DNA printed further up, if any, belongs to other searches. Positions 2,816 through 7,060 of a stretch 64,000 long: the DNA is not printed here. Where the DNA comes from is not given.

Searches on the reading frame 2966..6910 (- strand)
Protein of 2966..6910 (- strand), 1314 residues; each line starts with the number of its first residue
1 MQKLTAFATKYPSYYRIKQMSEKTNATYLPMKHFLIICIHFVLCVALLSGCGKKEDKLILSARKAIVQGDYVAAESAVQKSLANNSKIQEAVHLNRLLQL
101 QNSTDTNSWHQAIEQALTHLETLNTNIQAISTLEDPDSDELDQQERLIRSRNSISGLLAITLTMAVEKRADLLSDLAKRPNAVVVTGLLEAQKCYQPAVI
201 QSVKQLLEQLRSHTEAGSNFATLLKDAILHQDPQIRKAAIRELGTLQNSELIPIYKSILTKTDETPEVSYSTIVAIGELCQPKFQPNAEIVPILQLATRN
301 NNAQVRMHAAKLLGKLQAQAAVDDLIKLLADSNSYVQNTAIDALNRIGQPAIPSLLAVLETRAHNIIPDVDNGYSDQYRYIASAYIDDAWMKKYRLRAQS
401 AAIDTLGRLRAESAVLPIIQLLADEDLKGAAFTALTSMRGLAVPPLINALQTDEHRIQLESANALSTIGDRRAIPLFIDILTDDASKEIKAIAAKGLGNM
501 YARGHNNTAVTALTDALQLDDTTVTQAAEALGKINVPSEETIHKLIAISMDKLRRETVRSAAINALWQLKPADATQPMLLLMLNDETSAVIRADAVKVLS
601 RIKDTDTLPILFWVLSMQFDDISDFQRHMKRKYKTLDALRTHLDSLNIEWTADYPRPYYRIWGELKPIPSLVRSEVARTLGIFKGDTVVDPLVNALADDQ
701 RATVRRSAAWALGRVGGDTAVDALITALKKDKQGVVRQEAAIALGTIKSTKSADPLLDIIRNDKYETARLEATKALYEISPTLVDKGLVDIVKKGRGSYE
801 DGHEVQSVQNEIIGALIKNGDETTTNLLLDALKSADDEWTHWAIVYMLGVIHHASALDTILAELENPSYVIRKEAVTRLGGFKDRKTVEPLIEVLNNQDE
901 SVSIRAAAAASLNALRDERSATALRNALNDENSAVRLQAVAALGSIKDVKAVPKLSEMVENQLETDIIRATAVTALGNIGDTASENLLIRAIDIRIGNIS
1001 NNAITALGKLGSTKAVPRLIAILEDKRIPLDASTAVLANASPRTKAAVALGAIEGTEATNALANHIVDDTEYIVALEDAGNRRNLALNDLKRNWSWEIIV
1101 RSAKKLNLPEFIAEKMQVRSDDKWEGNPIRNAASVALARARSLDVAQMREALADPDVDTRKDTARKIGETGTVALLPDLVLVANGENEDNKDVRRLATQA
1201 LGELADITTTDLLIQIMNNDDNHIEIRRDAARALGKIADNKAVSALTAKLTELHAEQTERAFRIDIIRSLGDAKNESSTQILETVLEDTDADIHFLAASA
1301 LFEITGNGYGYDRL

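Call 43: search_protein_families(library=pfam, proteins=[window:2966-6910:-], max_evalue=0.01)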
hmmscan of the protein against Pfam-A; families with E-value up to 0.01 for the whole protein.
window:2966-6910:- (1314 aa): 9 families
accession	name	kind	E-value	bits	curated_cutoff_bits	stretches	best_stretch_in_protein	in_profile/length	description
PF13646.12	HEAT_2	-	1e-105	346.6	27.7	11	689-776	1-87/88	HEAT repeats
PF03130.22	HEAT_PBS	-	2.7e-58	188.1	20.9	1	704-729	1-26/27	PBS lyase HEAT-like repeat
PF02985.28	HEAT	-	5.2e-34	113.5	23.5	0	924-946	5-27/31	HEAT repeat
PF13513.12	HEAT_EZ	-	1e-23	83.8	27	1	688-715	29-55/55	HEAT-like repeat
PF00514.29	Arm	-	4.7e-12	45.9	20.6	0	442-467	13-38/41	Armadillo/beta-catenin-like repeat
PF12717.13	Cnd1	-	4.9e-10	40.1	26.4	0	870-953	1-94/162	non-SMC mitotic condensation complex subunit 1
PF11791.14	Aconitase_B_N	-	4.6e-05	23.9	25.8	0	854-909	62-115/153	Aconitate B N-terminal domain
PF21581.3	SCD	-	0.002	18.8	27.5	0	927-950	38-61/75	Stromalin conservative domain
PF25577.1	TPR_TAF2_C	-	0.0057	16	27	0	1197-1240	20-63/363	TAF2-like, TPR repeats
